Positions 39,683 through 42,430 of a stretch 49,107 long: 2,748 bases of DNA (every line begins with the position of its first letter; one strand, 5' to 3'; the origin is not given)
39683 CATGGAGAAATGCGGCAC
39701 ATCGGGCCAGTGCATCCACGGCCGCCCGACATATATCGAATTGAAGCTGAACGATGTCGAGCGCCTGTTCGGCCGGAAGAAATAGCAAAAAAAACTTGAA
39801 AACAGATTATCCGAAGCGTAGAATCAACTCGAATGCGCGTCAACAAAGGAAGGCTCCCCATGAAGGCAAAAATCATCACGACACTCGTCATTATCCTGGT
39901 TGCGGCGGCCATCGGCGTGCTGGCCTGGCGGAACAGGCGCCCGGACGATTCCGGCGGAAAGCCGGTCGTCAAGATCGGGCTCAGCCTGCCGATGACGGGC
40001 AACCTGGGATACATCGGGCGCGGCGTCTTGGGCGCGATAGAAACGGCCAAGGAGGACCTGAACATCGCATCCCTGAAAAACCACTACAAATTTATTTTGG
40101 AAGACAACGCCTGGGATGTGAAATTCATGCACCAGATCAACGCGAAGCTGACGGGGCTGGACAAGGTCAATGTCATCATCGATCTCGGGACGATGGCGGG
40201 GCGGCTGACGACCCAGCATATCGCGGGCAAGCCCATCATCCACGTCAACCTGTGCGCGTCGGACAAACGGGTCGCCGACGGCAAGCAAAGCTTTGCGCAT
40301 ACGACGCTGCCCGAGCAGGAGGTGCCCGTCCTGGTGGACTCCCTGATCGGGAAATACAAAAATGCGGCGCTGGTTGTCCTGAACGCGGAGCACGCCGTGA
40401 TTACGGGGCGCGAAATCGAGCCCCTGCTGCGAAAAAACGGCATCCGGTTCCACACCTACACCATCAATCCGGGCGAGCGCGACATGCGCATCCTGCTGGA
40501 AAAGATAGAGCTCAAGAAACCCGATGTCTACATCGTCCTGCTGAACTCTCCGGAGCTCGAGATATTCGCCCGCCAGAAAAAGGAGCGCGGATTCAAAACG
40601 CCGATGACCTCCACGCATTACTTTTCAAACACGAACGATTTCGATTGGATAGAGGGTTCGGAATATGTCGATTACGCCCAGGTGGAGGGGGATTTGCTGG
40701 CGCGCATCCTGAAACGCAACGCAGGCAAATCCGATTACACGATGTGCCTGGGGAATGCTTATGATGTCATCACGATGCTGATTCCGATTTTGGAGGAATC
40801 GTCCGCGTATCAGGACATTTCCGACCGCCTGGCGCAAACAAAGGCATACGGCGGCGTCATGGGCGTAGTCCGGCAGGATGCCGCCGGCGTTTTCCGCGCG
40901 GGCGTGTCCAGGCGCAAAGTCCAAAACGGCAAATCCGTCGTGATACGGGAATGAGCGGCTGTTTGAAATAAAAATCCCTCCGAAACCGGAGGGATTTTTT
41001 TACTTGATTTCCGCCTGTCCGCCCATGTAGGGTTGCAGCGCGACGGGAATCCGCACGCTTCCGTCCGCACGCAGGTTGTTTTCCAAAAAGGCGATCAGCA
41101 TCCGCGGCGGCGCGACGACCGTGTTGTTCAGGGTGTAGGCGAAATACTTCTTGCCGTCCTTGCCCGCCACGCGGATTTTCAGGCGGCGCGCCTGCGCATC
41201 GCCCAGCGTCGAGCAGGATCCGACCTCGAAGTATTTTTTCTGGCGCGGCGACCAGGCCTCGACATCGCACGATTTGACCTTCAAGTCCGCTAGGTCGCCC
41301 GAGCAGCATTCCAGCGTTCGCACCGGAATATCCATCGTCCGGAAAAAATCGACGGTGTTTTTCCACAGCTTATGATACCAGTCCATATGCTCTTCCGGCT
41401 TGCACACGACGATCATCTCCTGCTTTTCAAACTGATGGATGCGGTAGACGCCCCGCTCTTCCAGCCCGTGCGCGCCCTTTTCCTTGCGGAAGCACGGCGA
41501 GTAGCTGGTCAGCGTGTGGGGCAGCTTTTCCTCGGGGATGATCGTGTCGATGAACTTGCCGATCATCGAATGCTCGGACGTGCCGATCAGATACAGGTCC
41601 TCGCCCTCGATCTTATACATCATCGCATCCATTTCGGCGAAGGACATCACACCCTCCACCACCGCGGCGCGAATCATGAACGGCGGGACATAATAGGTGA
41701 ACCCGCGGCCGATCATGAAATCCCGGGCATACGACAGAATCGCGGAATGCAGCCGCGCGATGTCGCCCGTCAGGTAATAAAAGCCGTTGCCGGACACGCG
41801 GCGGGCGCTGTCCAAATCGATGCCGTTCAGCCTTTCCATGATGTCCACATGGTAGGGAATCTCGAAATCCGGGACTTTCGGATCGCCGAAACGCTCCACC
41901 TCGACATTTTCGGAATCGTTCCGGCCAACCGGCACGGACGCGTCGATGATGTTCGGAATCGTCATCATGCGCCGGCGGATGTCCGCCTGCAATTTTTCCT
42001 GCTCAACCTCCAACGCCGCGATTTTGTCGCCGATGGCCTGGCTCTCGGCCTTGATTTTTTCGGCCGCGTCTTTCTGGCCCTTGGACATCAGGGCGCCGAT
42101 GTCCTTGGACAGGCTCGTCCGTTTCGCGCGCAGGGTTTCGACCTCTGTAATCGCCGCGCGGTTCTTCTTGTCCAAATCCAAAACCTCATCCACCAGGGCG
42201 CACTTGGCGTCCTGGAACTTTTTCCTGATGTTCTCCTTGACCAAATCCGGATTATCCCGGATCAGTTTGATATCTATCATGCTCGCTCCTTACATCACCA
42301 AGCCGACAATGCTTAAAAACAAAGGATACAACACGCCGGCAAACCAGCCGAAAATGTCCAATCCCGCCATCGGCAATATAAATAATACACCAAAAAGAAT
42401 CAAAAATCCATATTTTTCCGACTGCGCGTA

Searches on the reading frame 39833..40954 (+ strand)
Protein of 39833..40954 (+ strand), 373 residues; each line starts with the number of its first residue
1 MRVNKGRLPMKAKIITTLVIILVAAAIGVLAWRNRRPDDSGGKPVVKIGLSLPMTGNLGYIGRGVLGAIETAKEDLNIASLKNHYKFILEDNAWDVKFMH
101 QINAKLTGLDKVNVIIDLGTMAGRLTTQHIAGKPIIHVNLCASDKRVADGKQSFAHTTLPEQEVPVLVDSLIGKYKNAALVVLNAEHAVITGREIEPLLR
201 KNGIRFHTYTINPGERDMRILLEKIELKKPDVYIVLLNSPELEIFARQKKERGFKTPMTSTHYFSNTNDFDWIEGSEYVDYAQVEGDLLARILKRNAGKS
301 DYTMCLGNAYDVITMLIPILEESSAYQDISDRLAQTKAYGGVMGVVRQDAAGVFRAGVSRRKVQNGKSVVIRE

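Call 16: search_protein_families(library=pfam, proteins=[window:39833-40954:+], max_evalue=0.001)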
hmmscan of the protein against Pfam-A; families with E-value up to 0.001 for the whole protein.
window:39833-40954:+ (373 aa): 1 family
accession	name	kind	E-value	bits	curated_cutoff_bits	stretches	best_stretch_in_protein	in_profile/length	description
PF13458.12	Peripla_BP_6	-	5.9e-12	46.4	31.7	1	46-265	2-229/343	Periplasmic binding protein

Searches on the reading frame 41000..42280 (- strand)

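Call 16: search_protein_families(library=pfam, proteins=[window:41000-42280:-], max_evalue=0.001)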
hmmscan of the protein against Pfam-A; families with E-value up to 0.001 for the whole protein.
window:41000-42280:- (426 aa): 2 families
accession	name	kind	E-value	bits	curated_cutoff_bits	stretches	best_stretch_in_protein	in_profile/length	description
PF00587.30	tRNA-synt_2b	-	1.3e-31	110.5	29.3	1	226-402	8-179/179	tRNA synthetase class II core domain (G, H, P, S and T)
PF02403.27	Seryl_tRNA_N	-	7.7e-27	94.1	28.2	1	1-111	1-107/108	Seryl-tRNA synthetase N-terminal domain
